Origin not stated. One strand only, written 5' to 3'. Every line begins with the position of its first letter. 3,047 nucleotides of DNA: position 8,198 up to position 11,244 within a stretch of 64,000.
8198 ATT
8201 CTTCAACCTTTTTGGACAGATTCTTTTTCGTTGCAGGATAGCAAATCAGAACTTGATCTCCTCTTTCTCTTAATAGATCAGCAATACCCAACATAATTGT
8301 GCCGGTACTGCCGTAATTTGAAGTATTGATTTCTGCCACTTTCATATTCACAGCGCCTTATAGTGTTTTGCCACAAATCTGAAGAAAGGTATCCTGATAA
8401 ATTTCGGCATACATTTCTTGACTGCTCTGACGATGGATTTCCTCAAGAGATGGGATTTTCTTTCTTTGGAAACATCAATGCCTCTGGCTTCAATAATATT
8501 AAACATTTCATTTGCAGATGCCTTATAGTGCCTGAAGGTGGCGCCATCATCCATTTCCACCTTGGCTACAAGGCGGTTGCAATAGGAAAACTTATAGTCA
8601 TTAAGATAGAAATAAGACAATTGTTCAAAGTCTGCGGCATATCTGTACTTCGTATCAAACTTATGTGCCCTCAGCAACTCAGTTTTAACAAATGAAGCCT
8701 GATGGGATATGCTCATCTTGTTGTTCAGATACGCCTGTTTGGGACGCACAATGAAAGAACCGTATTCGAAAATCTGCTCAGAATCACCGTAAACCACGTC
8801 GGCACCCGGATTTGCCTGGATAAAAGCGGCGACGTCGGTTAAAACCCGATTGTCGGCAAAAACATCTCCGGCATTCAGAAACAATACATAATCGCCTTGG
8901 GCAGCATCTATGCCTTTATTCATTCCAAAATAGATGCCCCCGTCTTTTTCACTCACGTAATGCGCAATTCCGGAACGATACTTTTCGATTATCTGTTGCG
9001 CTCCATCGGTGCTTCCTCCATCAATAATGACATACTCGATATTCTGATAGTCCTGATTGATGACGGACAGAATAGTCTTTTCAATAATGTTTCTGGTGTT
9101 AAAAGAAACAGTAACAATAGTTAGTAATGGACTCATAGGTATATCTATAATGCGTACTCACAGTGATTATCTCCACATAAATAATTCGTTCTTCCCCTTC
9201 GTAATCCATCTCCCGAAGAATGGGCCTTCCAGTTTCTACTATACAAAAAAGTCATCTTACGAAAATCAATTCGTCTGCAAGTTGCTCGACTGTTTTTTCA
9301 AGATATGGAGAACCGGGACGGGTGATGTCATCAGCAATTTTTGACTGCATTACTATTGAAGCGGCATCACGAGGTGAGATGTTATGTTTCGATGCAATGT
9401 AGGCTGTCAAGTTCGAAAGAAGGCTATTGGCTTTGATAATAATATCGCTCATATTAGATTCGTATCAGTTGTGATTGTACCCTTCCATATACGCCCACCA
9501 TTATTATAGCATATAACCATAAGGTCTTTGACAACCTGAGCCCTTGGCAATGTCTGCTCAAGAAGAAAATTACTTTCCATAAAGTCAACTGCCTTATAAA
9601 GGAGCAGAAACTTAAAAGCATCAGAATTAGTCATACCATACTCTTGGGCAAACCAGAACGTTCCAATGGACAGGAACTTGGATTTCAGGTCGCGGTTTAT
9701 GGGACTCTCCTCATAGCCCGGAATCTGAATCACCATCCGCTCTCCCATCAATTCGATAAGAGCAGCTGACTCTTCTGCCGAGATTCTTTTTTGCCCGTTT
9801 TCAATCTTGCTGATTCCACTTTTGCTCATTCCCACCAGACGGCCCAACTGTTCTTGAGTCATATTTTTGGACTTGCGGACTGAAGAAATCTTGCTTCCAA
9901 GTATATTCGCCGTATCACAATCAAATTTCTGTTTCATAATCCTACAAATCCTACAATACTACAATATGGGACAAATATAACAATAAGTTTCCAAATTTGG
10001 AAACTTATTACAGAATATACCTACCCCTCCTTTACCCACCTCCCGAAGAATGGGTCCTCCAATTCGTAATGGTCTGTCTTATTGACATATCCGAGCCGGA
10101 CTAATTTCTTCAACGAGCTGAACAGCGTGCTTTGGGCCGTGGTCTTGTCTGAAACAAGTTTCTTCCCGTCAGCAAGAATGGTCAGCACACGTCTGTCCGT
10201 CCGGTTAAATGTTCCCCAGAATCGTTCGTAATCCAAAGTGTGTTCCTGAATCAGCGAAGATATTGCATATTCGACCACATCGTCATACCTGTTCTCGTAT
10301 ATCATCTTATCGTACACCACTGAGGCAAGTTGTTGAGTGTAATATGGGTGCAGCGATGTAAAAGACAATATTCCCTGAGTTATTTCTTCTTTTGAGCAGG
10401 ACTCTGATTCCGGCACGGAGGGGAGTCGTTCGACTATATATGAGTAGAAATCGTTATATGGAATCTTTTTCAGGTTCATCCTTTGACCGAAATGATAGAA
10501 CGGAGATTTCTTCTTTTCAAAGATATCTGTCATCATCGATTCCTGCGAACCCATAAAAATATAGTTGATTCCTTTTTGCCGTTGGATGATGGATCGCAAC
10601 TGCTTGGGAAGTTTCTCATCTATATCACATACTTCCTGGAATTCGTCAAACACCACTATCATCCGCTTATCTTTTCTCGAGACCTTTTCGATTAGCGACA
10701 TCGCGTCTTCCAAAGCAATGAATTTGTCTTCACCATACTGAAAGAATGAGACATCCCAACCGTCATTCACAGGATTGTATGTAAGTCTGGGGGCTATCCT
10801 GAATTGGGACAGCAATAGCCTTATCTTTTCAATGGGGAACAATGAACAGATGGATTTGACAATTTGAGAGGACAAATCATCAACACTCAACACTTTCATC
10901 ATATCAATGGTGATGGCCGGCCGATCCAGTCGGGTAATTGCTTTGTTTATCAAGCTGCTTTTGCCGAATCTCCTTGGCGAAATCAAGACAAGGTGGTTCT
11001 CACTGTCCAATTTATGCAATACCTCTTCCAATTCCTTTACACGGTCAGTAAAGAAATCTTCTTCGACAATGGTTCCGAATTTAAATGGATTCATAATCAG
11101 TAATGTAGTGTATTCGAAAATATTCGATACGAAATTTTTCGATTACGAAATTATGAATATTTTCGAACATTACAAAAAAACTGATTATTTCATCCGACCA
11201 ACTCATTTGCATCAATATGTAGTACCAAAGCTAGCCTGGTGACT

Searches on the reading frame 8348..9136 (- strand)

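Call 70: search_protein_families(library=pfam, proteins=[window:8348-9136:-], max_evalue=0.001)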
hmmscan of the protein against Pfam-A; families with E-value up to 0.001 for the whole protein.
window:8348-9136:- (262 aa): 2 families
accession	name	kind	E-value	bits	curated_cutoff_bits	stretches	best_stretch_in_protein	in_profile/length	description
PF00535.33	Glycos_transf_2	-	5.6e-25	88.7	23.3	1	6-140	1-132/168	Glycosyl transferase family 2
PF10111.15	Glyco_tranf_2_2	-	7.5e-06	26.1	27.3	1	14-117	11-122/276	Glycosyltransferase like family 2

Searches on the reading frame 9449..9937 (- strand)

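Call 70: search_protein_families(library=pfam, proteins=[window:9449-9937:-], max_evalue=0.001)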
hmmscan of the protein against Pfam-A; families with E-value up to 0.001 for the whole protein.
window:9449-9937:- (162 aa): 5 families
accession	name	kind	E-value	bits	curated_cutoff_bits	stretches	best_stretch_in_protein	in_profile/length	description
PF01381.28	HTH_3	-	1e-12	48.3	23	1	19-65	3-49/55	Helix-turn-helix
PF13560.12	HTH_31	-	9.1e-10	39.1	27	1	14-65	3-55/64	Helix-turn-helix domain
PF12844.13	HTH_19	-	8.4e-07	29.2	30.2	1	14-64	1-51/64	Helix-turn-helix domain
PF12668.12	DUF3791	-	6.3e-06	26.5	25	1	96-146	10-60/60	Protein of unknown function (DUF3791)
PF20432.4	Xre-like-HTH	-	0.00076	20.2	25.8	0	26-64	24-62/63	Antitoxin Xre-like helix-turn-helix domain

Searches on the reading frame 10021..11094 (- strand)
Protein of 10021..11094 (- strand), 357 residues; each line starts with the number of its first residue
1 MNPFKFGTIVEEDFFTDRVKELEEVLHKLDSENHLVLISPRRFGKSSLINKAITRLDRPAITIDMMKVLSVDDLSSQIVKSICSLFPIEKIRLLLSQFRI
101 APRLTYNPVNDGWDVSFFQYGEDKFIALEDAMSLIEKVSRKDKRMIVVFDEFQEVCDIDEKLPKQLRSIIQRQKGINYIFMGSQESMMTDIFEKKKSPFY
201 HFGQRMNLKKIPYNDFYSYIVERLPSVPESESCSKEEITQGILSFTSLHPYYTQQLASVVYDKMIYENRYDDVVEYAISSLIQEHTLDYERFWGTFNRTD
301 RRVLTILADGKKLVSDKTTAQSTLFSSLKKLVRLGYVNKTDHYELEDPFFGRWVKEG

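Call 70: search_protein_families(library=pfam, proteins=[window:10021-11094:-], max_evalue=0.001)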
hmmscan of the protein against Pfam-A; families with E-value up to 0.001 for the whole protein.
window:10021-11094:- (357 aa): 3 families
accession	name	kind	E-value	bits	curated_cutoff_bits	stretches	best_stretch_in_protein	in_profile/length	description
PF01637.24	ATPase_2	-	3.3e-13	50.4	33.2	1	15-200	1-171/225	ATPase domain predominantly from Archaea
PF13173.12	AAA_14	-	9.2e-07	29.4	27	0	131-189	50-104/129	AAA domain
PF13401.12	AAA_22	-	0.00011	23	27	0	31-185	4-125/130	AAA domain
